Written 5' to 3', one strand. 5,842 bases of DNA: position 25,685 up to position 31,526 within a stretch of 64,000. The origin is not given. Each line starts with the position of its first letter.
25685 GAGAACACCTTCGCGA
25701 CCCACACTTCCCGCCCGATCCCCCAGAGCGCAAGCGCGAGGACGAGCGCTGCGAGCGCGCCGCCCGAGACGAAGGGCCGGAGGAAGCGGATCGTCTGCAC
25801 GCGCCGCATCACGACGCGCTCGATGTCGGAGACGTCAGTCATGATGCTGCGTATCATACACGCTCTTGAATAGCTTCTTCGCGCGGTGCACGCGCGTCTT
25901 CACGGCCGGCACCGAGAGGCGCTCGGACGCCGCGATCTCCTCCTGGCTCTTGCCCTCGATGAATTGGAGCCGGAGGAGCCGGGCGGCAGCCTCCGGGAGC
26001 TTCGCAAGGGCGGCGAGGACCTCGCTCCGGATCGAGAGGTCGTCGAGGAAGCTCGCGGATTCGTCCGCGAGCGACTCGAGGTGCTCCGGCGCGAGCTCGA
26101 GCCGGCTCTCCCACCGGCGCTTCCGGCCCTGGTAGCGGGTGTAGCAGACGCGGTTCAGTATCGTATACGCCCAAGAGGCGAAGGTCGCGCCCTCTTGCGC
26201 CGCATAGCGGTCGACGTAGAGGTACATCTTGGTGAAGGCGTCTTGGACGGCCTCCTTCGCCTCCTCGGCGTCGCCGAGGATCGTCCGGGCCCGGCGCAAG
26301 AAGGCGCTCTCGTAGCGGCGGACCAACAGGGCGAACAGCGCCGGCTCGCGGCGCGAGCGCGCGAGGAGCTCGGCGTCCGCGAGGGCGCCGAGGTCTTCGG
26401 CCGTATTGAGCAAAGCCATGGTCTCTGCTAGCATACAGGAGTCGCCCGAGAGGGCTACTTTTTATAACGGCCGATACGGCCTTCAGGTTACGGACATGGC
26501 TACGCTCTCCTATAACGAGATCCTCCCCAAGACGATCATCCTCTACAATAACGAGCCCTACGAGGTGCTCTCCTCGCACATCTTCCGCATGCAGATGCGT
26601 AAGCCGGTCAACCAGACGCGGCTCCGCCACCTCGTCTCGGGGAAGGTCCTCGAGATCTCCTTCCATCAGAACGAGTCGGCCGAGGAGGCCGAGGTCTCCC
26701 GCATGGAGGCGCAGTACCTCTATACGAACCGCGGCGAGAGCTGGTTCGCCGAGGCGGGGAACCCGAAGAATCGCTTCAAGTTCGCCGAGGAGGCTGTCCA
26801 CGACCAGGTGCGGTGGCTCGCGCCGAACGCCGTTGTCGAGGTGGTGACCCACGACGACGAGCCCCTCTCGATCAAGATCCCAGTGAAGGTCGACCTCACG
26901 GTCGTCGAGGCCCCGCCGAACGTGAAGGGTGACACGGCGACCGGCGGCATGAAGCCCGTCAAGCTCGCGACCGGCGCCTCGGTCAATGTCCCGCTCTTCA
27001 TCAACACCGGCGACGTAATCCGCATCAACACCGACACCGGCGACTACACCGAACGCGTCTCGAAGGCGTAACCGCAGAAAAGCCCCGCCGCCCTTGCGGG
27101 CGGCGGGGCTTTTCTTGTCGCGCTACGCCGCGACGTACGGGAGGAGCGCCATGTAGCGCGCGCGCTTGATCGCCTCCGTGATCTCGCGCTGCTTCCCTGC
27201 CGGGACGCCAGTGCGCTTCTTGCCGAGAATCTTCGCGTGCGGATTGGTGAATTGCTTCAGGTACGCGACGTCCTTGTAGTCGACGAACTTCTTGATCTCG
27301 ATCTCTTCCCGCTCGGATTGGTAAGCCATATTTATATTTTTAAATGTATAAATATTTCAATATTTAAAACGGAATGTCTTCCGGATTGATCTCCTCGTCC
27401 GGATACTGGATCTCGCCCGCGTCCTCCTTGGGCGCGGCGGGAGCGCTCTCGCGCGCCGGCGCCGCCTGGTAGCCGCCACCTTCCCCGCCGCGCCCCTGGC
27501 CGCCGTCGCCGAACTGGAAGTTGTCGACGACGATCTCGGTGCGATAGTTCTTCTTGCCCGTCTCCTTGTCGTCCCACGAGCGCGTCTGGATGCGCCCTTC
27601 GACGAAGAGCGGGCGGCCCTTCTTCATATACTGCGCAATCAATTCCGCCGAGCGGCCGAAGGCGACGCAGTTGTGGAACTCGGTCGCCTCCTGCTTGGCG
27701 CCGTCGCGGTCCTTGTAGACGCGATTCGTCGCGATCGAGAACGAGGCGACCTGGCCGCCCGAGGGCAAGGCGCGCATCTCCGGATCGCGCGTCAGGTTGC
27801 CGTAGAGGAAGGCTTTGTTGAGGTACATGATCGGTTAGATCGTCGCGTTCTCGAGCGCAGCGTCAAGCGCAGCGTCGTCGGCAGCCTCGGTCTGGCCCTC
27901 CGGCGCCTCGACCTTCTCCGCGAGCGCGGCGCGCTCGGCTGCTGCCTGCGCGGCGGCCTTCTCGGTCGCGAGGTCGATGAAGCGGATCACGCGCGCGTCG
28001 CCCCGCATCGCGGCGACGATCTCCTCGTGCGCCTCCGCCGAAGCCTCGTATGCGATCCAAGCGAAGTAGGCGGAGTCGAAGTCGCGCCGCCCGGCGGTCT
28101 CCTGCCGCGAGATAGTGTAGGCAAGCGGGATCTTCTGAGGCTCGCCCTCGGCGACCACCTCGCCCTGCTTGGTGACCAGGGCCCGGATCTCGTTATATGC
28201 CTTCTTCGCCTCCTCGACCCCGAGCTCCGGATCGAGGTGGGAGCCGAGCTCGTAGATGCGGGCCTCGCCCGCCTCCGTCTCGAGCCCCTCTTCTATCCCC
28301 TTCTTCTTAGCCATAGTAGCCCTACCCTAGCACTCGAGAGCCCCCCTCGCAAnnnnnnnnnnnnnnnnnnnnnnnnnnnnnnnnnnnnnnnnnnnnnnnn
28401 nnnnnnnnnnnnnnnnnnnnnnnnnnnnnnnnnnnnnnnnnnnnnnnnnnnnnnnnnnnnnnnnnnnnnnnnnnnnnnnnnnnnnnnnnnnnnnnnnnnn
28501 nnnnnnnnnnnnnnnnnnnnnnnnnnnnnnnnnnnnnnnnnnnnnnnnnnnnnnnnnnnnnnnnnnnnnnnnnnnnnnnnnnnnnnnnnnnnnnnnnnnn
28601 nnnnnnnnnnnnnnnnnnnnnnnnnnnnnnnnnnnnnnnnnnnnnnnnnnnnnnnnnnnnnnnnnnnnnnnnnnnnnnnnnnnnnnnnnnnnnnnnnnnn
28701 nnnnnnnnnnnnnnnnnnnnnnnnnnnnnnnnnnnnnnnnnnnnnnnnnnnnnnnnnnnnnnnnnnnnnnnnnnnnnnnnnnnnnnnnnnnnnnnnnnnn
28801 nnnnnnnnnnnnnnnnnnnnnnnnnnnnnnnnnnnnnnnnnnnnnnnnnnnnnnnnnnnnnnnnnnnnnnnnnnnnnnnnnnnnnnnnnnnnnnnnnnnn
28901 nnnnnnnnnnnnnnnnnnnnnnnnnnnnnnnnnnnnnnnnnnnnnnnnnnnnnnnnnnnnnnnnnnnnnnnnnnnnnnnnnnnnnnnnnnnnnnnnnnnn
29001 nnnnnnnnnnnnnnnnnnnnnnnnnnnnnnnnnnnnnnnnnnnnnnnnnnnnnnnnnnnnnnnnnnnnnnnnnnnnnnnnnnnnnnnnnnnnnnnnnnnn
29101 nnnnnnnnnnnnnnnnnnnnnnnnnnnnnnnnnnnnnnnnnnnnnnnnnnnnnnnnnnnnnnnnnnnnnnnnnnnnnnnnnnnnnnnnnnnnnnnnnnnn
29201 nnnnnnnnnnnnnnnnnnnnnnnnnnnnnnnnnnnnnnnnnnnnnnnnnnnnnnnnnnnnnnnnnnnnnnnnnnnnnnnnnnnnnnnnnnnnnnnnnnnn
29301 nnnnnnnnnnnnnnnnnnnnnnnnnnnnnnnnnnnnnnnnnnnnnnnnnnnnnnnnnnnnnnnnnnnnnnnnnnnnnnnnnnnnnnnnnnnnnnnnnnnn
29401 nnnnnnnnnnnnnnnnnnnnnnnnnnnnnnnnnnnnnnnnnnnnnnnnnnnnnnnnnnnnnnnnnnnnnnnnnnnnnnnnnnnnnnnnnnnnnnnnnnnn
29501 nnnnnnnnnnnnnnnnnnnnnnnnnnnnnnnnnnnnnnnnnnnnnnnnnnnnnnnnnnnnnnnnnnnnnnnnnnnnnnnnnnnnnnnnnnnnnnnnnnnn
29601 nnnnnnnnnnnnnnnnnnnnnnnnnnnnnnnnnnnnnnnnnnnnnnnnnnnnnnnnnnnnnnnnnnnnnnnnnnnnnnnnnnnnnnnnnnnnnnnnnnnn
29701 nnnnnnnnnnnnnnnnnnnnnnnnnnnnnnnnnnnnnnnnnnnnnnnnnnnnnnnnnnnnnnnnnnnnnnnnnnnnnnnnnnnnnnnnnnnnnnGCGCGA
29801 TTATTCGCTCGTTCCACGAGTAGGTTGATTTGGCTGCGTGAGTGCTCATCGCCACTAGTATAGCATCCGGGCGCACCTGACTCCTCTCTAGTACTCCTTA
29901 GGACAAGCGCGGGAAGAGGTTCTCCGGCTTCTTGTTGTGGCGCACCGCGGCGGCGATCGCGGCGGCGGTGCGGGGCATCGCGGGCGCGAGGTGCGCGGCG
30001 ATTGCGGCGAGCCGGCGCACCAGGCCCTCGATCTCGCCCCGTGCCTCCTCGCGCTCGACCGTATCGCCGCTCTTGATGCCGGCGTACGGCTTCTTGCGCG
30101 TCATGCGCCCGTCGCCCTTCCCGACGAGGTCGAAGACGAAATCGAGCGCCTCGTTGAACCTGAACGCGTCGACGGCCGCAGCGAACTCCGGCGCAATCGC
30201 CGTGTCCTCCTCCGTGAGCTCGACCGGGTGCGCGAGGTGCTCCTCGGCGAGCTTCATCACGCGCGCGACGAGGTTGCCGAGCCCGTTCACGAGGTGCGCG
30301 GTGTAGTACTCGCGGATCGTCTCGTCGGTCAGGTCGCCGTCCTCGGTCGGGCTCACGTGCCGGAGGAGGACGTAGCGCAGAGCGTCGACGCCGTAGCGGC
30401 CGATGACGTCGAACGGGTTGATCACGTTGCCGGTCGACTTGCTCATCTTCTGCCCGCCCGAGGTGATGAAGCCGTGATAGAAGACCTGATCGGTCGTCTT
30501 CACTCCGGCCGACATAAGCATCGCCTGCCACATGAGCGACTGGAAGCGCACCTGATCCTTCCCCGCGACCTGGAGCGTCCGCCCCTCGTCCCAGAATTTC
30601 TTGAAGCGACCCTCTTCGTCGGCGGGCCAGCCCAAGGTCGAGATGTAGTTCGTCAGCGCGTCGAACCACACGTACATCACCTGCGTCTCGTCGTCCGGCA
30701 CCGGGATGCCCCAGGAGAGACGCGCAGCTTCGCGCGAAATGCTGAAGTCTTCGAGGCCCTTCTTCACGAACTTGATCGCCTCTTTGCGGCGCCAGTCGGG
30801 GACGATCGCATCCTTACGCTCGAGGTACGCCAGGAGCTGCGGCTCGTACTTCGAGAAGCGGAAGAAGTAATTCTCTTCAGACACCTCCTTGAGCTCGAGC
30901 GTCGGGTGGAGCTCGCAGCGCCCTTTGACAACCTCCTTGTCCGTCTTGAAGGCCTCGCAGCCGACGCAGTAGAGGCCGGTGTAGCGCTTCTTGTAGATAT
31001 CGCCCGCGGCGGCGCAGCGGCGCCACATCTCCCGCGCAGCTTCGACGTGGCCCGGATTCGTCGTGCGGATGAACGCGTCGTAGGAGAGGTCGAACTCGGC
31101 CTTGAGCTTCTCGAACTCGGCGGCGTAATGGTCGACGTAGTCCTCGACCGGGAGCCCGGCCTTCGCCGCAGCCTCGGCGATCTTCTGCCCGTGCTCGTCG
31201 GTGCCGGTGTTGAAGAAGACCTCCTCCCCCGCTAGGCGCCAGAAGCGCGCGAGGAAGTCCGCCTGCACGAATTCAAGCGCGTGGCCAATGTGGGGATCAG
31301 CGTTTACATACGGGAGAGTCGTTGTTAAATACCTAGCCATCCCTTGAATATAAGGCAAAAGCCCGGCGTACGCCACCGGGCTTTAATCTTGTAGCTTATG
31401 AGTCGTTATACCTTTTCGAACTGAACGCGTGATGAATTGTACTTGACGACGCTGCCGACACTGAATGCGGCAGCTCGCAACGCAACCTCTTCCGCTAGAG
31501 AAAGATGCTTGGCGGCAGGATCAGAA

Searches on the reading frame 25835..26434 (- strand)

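Call 67: search_protein_families(library=pfam, proteins=[window:25835-26434:-], max_evalue=0.0001)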
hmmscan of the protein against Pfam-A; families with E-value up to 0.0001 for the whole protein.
window:25835-26434:- (199 aa): 3 families
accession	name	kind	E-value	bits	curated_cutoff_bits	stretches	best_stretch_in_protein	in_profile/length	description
PF04542.20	Sigma70_r2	-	2.2e-12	47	24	1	37-107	1-71/71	Sigma-70 region 2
PF08281.18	Sigma70_r4_2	-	4.6e-12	45.8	25.7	1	138-187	3-52/54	Sigma-70, region 4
PF04545.22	Sigma70_r4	-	6e-06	26.1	24.1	1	142-185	1-44/50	Sigma-70, region 4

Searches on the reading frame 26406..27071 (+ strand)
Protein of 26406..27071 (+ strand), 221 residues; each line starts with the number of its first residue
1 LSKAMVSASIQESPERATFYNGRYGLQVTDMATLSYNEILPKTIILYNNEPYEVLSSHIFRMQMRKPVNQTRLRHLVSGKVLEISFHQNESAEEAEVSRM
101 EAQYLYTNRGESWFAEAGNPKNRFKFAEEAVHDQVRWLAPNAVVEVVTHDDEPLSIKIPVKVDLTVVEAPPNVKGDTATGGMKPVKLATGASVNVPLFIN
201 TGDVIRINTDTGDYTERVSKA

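Call 67: search_protein_families(library=pfam, proteins=[window:26406-27071:+], max_evalue=0.0001)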
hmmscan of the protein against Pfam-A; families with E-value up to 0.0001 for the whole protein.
window:26406-27071:+ (221 aa): 2 families
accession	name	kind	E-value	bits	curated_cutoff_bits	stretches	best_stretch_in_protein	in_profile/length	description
PF09285.17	Elong-fact-P_C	-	3.6e-25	87.9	25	1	162-217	1-56/56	Elongation factor P, C-terminal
PF08207.18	EFP_N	-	8.7e-07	29.3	23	1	37-90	3-56/58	Elongation factor P (EF-P) KOW-like domain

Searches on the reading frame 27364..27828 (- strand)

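Call 68: search_protein_families(library=pfam, proteins=[window:27364-27828:-], max_evalue=0.0001)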
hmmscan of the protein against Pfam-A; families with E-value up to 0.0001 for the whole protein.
window:27364-27828:- (154 aa): 1 family
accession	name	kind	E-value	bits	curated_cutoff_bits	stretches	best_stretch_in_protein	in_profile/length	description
PF00436.31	SSB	-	9.5e-38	128.9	26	1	3-106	1-103/104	Single-strand binding protein family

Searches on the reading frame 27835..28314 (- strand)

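Call 68: search_protein_families(library=pfam, proteins=[window:27835-28314:-], max_evalue=0.0001)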
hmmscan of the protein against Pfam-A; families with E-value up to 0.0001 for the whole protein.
window:27835-28314:- (159 aa): 1 family
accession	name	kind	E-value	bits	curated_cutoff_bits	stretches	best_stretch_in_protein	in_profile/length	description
PF01250.22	Ribosomal_S6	-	1.2e-09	38.7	27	1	21-113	2-87/90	Ribosomal protein S6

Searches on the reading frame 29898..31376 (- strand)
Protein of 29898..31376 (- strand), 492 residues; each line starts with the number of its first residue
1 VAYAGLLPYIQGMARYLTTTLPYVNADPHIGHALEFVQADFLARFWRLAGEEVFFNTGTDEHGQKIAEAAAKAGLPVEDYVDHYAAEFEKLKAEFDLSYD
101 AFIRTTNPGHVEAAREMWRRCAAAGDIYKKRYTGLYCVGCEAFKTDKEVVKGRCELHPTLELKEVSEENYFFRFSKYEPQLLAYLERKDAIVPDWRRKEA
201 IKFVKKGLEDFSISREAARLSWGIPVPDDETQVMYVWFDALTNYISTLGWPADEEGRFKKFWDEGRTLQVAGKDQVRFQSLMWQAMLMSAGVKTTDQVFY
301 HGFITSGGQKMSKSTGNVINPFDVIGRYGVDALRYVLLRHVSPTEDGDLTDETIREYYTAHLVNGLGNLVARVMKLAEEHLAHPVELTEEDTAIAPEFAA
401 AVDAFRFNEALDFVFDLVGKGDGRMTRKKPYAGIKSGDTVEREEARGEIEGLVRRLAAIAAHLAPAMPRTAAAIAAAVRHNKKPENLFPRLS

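Call 68: search_protein_families(library=pfam, proteins=[window:29898-31376:-], max_evalue=0.0001)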
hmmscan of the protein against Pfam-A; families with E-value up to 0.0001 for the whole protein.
window:29898-31376:- (492 aa): 4 families
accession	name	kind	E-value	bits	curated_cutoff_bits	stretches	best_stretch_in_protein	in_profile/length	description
PF09334.17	tRNA-synt_1g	-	1.8e-100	336.9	20.1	1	16-374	2-391/391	tRNA synthetases class I (M)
PF00133.28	tRNA-synt_1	-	1e-36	127.1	22.7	3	230-344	295-408/414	tRNA synthetases class I (I, L, M and V)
PF01406.26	tRNA-synt_1e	-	6.8e-12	45.8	27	1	291-339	234-282/301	tRNA synthetases class I (C) catalytic domain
PF01921.24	tRNA-synt_1f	-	7e-06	25.6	27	0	270-358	239-329/360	tRNA synthetases class I (K)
